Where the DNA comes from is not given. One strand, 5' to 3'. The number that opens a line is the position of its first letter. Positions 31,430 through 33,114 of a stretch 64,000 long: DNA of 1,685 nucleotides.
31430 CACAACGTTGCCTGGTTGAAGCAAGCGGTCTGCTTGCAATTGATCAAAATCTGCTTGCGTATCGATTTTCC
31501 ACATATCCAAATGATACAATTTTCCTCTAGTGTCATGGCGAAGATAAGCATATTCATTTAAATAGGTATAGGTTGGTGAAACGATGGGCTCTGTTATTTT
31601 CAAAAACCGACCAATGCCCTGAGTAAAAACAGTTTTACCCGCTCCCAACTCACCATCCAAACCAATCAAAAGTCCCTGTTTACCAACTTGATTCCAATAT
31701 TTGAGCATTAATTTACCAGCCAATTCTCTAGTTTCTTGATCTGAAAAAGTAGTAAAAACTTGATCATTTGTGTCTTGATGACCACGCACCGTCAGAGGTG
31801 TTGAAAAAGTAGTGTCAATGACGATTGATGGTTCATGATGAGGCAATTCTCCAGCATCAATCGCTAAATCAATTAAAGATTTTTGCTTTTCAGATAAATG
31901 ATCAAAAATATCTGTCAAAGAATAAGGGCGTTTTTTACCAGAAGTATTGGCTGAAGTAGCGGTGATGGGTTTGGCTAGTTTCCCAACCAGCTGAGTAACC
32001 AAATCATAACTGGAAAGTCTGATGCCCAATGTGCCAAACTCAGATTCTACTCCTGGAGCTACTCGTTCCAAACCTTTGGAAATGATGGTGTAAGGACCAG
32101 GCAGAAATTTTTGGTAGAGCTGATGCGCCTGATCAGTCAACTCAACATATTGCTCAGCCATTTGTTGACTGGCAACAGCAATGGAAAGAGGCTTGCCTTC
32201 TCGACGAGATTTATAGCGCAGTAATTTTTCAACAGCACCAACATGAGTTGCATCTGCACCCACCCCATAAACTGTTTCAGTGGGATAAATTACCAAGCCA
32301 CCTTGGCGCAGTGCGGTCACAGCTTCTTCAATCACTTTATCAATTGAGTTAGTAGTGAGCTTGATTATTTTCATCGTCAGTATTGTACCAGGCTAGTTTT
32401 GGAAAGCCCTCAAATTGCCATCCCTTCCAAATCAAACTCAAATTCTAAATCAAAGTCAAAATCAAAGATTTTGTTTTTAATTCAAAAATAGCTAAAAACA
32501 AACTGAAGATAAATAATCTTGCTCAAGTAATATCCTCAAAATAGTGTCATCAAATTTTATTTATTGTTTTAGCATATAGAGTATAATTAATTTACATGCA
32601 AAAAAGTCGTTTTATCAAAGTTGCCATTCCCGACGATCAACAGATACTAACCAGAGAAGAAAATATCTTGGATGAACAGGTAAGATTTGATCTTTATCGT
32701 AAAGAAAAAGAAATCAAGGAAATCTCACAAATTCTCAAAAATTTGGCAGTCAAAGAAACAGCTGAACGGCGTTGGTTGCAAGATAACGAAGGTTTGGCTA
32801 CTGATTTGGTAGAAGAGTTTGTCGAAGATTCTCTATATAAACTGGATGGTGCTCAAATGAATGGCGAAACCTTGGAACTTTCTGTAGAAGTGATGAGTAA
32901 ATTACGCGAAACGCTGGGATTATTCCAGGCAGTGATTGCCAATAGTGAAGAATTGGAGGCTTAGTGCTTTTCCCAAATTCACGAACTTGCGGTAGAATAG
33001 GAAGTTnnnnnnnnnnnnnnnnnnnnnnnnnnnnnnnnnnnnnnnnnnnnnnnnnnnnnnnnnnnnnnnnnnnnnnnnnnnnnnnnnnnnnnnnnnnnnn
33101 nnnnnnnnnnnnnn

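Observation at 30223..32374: TsaC-TsaE fusion ORF immediately upstream of tsaD (t6A37 synthesis operon)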

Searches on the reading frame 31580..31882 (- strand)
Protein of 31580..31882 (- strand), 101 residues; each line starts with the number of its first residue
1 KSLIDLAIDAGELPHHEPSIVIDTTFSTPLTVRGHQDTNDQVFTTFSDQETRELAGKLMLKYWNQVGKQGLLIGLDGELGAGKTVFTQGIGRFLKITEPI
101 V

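Call 49: search_protein_representatives(protein=window:31580-31882:-)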
Query: 101 residues. Proteins with E-value up to 0.001 (for the whole library): 183; up to 1e-10: 34; up to 1e-30: 0. The best 150 are listed.
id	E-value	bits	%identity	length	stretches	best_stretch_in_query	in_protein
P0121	1.1e-29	118.6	63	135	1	6-99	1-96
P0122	7.2e-24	99.9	56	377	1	1-99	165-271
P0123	1.6e-22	95.6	57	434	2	37-98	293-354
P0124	3.5e-22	94.5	55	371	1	2-101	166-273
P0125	5.9e-22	93.8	56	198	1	8-100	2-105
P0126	2.1e-21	92.0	54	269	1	1-100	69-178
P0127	2.2e-21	91.9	54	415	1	1-100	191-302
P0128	2.3e-21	91.9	55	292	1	2-98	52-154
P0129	1.3e-20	89.5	44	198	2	2-101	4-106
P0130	5.3e-20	87.5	50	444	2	39-99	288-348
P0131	7.2e-20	87.1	50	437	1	1-101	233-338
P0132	6.4e-18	80.8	52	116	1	2-90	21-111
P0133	1.2e-16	76.7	53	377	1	2-99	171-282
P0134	1.8e-16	76.2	45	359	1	1-100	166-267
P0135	2.8e-16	75.6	48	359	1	1-101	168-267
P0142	5.8e-13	64.9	48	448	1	2-98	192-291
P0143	1.3e-12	63.8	44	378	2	41-100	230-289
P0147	6.9e-12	61.5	47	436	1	2-100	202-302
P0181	1.2e-08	51.1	39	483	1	1-100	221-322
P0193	3.5e-08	49.6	45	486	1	4-94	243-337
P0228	1.0e-06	44.9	61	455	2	69-100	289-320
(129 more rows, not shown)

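Call 56: search_protein_families(library=pfam, proteins=[P0123, P0130, P0228, P0143, P0131, P0181, P0193, P0142, P0147, P0127], max_evalue=0.001)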
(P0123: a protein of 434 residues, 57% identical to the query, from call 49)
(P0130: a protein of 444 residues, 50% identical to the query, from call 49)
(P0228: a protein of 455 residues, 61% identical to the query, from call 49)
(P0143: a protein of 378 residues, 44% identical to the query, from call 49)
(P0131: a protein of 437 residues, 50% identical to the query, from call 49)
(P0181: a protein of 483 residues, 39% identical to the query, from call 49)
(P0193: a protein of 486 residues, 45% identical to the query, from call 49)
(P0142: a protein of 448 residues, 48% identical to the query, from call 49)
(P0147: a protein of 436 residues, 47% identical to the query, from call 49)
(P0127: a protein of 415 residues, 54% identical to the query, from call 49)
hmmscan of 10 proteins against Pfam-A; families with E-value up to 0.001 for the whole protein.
P0123 (434 aa): 2 families
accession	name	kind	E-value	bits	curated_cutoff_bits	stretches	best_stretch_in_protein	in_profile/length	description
PF01300.24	Sua5_yciO_yrdC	-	1.4e-42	145.7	25.1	1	21-199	2-178/178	Telomere recombination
PF02367.23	TsaE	-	1.8e-24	86.5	26.6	1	322-423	17-113/128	Threonylcarbamoyl adenosine biosynthesis protein TsaE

P0130 (444 aa): 2 families
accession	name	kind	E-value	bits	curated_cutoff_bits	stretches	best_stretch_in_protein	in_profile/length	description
PF01300.24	Sua5_yciO_yrdC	-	2.1e-35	122.2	25.1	2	20-100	1-82/178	Telomere recombination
PF02367.23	TsaE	-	5.9e-27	94.6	26.6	1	295-427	2-124/128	Threonylcarbamoyl adenosine biosynthesis protein TsaE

P0228 (455 aa): 2 families
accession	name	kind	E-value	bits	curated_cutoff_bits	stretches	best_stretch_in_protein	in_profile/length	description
PF01300.24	Sua5_yciO_yrdC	-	4.7e-39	134.1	25.1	1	22-207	2-178/178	Telomere recombination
PF02367.23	TsaE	-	2.7e-23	82.7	26.6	2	240-333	3-64/128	Threonylcarbamoyl adenosine biosynthesis protein TsaE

P0143 (378 aa): 2 families
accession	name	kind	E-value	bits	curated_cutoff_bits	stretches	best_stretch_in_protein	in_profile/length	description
PF01300.24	Sua5_yciO_yrdC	-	4.5e-38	130.9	25.1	1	19-195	2-176/178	Telomere recombination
PF02367.23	TsaE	-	2.2e-31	108.9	26.6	1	235-368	2-123/128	Threonylcarbamoyl adenosine biosynthesis protein TsaE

P0131 (437 aa): 2 families
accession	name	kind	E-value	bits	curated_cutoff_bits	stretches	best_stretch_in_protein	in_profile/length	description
PF01300.24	Sua5_yciO_yrdC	-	1e-44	152.6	25.1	2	21-109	2-93/178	Telomere recombination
PF02367.23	TsaE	-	1.8e-22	80.1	26.6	1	283-418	2-120/128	Threonylcarbamoyl adenosine biosynthesis protein TsaE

P0181 (483 aa): 2 families
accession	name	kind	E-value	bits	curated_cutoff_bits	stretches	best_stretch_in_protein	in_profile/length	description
PF01300.24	Sua5_yciO_yrdC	-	1.3e-38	132.7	25.1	1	21-255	2-178/178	Telomere recombination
PF02367.23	TsaE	-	6.9e-27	94.4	26.6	2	268-335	2-64/128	Threonylcarbamoyl adenosine biosynthesis protein TsaE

P0193 (486 aa): 2 families
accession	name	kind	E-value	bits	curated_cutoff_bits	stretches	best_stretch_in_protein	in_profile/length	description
PF01300.24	Sua5_yciO_yrdC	-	3.5e-38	131.3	25.1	2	20-122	2-107/178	Telomere recombination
PF02367.23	TsaE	-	2.5e-25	89.3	26.6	1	284-382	3-91/128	Threonylcarbamoyl adenosine biosynthesis protein TsaE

P0142 (448 aa): 2 families
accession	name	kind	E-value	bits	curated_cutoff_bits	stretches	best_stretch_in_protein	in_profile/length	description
PF01300.24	Sua5_yciO_yrdC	-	3.8e-42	144.2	25.1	1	20-225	1-178/178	Telomere recombination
PF02367.23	TsaE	-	4.1e-29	101.6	26.6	2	239-305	2-63/128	Threonylcarbamoyl adenosine biosynthesis protein TsaE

P0147 (436 aa): 2 families
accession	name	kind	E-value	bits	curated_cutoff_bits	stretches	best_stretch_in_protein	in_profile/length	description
PF01300.24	Sua5_yciO_yrdC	-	4.5e-42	144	25.1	1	23-235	4-178/178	Telomere recombination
PF02367.23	TsaE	-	4e-28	98.4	26.6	2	248-314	2-63/128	Threonylcarbamoyl adenosine biosynthesis protein TsaE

P0127 (415 aa): 2 families
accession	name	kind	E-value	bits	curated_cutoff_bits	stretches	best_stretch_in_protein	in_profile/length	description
PF01300.24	Sua5_yciO_yrdC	-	5.1e-37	127.5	25.1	1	21-223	2-176/178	Telomere recombination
PF02367.23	TsaE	-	8.8e-26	90.8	26.6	1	248-379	2-115/128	Threonylcarbamoyl adenosine biosynthesis protein TsaE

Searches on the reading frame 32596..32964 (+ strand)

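Call 3: search_protein_families(library=pfam, proteins=[window:32596-32964:+], max_evalue=0.01)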
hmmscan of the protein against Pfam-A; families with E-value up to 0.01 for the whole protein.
window:32596-32964:+ (122 aa): 1 family
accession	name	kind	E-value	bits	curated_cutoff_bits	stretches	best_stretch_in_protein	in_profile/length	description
PF19902.4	DUF6375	-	0.0019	19.2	27.5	1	35-98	25-88/132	Family of unknown function (DUF6375)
